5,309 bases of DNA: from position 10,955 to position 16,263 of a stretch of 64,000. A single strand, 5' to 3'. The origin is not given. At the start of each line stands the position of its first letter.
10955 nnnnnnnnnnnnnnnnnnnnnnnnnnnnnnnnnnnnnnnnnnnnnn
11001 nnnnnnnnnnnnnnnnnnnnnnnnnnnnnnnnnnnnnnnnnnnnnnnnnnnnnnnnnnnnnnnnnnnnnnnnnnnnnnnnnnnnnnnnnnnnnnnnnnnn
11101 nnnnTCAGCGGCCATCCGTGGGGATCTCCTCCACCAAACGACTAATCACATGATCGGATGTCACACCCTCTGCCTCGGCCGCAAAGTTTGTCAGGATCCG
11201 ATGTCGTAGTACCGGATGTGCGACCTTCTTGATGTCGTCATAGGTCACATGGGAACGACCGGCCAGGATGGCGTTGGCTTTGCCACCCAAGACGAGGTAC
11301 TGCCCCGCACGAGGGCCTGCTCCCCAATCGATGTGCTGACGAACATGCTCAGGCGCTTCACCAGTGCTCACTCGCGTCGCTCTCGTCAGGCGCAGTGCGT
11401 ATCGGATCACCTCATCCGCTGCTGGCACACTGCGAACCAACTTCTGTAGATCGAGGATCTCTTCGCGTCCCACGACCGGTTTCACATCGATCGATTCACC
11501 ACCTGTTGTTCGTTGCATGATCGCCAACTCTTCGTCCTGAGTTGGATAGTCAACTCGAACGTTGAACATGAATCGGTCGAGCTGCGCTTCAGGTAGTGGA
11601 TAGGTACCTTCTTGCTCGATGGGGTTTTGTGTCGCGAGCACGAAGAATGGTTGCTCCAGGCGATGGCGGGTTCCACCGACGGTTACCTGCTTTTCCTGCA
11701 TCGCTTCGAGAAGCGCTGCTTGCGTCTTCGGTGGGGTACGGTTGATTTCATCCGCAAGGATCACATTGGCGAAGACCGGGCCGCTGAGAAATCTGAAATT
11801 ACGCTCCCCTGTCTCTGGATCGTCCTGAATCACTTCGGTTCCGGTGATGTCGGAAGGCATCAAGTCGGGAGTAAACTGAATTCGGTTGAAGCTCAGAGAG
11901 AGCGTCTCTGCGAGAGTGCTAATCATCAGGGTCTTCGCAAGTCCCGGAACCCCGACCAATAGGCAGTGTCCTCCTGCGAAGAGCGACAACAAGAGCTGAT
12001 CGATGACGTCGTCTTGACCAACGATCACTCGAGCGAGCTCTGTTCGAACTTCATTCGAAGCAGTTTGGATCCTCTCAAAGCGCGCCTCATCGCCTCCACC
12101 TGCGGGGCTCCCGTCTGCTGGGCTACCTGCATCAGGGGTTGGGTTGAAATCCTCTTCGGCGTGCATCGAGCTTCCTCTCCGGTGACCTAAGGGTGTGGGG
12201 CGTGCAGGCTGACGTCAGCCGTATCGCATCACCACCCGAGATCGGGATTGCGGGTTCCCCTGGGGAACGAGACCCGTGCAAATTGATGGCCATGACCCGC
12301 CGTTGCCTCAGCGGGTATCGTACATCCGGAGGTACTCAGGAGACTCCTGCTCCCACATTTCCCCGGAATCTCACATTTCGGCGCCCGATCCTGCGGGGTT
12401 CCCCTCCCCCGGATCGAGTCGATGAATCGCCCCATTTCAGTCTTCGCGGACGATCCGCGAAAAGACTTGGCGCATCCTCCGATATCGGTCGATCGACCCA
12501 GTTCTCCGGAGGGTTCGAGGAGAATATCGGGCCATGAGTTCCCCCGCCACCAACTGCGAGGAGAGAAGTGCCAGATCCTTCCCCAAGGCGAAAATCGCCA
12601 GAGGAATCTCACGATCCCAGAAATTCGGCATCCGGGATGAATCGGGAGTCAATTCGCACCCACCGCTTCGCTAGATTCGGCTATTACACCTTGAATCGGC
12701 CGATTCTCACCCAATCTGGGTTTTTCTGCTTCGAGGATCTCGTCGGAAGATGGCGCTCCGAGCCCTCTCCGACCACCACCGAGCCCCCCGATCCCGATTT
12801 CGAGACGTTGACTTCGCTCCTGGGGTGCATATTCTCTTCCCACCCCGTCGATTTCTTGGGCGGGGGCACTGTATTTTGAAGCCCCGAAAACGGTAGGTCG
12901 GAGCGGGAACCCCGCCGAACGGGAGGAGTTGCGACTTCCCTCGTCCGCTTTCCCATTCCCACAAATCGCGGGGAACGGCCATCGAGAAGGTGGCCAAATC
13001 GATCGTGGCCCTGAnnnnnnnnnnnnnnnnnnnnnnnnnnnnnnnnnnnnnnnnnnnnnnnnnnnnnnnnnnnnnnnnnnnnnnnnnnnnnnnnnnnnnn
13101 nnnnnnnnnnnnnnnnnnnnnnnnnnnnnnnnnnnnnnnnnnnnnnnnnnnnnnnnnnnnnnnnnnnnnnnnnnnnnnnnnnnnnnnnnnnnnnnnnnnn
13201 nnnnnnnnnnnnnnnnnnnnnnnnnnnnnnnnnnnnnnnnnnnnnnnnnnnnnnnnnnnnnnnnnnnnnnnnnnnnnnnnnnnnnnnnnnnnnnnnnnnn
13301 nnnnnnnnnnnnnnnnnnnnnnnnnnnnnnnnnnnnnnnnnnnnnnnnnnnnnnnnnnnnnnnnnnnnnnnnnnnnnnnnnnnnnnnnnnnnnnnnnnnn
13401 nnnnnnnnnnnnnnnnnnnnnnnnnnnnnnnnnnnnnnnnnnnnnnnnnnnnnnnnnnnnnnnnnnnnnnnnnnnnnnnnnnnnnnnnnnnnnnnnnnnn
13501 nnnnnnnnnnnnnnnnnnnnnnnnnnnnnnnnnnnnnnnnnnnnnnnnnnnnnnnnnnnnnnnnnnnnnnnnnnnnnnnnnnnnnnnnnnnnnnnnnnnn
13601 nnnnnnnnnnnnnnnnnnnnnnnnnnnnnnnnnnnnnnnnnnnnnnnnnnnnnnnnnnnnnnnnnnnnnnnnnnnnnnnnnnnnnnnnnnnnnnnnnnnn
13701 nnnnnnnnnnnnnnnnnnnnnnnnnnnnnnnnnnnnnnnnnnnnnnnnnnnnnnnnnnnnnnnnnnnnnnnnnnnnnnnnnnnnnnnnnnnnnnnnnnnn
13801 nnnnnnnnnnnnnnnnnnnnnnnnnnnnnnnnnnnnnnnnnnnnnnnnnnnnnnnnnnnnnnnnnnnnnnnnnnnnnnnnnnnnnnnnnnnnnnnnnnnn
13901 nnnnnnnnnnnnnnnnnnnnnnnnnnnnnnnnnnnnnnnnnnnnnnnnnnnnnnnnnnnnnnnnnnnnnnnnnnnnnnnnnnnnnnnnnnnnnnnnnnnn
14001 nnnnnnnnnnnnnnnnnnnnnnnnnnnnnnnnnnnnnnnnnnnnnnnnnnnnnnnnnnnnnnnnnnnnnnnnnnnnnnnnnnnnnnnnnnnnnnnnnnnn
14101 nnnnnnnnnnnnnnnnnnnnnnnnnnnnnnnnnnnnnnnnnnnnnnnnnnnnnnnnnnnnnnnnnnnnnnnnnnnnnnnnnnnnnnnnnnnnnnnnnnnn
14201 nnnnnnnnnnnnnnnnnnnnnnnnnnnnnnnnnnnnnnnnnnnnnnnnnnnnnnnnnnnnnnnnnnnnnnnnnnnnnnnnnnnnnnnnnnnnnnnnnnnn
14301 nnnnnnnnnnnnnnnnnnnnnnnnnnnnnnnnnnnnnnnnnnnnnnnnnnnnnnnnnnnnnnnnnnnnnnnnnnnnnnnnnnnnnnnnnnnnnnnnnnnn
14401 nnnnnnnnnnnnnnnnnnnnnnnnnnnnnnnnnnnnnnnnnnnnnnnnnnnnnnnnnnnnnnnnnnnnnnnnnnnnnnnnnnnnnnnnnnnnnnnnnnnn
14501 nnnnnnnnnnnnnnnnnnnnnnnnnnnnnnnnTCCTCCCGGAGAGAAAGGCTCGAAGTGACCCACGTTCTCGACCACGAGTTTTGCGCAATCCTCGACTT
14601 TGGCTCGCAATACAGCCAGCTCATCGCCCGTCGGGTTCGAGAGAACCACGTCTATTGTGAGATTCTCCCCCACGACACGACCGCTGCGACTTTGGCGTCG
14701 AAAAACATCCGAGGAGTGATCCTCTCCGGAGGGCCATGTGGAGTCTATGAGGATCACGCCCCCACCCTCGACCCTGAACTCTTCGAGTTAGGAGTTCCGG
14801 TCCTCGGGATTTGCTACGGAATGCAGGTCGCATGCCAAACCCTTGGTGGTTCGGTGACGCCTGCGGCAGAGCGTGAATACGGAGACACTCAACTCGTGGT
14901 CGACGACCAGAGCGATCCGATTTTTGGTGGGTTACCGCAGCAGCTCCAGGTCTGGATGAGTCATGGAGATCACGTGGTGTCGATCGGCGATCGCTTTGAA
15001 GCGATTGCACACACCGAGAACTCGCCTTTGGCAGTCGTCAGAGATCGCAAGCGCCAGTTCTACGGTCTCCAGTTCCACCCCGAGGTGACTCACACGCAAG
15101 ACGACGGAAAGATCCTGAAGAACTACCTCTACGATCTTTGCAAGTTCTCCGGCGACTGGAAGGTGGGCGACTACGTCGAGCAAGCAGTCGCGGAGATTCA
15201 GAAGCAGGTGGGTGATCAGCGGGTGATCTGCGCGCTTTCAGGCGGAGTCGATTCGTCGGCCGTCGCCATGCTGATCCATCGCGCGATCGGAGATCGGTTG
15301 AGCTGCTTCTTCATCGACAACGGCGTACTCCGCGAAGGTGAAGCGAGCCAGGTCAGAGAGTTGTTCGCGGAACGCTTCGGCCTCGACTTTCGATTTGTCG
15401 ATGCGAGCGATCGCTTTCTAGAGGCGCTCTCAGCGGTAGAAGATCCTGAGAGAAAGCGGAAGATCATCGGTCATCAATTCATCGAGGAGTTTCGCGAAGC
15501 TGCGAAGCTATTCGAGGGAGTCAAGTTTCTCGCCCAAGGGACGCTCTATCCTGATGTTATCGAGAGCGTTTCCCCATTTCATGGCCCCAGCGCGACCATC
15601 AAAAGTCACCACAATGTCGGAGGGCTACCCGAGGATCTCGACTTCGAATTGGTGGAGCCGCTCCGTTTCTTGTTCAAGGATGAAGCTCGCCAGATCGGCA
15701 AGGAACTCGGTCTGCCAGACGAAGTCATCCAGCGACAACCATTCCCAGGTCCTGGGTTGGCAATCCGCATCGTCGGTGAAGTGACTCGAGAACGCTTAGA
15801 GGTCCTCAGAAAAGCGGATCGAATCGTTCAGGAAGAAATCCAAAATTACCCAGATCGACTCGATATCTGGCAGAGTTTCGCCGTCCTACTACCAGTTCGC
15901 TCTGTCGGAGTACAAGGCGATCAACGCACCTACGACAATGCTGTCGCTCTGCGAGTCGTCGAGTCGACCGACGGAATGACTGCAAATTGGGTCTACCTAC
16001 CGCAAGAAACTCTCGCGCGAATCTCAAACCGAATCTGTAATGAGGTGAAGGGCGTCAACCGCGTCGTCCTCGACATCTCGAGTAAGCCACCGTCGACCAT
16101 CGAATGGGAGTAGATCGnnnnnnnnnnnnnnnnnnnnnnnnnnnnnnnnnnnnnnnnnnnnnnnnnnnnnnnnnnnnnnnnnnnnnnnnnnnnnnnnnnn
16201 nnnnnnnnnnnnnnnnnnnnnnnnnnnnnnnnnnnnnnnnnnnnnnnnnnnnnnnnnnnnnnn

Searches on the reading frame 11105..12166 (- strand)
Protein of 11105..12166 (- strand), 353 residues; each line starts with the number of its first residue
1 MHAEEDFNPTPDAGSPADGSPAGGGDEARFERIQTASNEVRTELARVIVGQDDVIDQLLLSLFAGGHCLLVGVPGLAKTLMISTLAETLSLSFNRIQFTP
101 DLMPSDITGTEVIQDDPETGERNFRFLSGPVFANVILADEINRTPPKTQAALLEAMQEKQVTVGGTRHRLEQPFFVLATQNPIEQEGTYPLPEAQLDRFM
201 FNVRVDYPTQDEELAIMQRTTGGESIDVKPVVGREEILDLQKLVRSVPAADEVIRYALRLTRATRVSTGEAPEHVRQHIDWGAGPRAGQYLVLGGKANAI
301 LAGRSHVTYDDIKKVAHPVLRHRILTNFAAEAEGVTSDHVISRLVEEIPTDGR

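Call 60: search_protein_families(library=pfam, proteins=[window:11105-12166:-], max_evalue=0.0001)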
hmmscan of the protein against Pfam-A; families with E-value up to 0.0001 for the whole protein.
window:11105-12166:- (353 aa): 6 families
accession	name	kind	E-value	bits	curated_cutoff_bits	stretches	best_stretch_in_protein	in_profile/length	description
PF07726.17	AAA_3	-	4e-64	214.8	27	1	67-201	1-131/131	ATPase family associated with various cellular activities (AAA)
PF17863.7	AAA_lid_2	-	1.5e-16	60.3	22.7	1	275-343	5-73/74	AAA lid domain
PF20030.5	bpMoxR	-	3.5e-13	49.5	27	1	38-235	4-193/205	MoxR domain in the MoxR-vWA-beta-propeller ternary systems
PF07728.20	AAA_5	-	2.4e-12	47.5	22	1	67-199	1-139/139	AAA domain (dynein-related subfamily)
PF00493.29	MCM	-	5.2e-06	26.2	23.3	1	39-184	17-175/224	MCM P-loop domain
PF00004.35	AAA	-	1.6e-05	25.8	21.2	1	68-184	1-112/131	ATPase family associated with various cellular activities (AAA)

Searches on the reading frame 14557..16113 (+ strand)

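Call 60: search_protein_families(library=pfam, proteins=[window:14557-16113:+], max_evalue=0.0001)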
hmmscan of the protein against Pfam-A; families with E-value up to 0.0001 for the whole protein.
window:14557-16113:+ (518 aa): 5 families
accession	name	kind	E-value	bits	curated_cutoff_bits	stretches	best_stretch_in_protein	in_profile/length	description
PF00117.34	GATase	-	2.9e-45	154.7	22.8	1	12-192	2-188/190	Glutamine amidotransferase class-I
PF00958.27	GMP_synt_C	-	8.8e-41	138.3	27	1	427-517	2-92/92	GMP synthase C terminal domain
PF02540.23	NAD_synthase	-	7.8e-09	35.5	21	1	210-285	8-83/242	NAD synthase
PF07722.19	Peptidase_C26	-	6.2e-08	33.1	20.5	1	74-176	100-219/219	Peptidase C26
PF00733.27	Asn_synthase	-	3.6e-07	30.6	21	1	205-293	4-94/354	Asparagine synthase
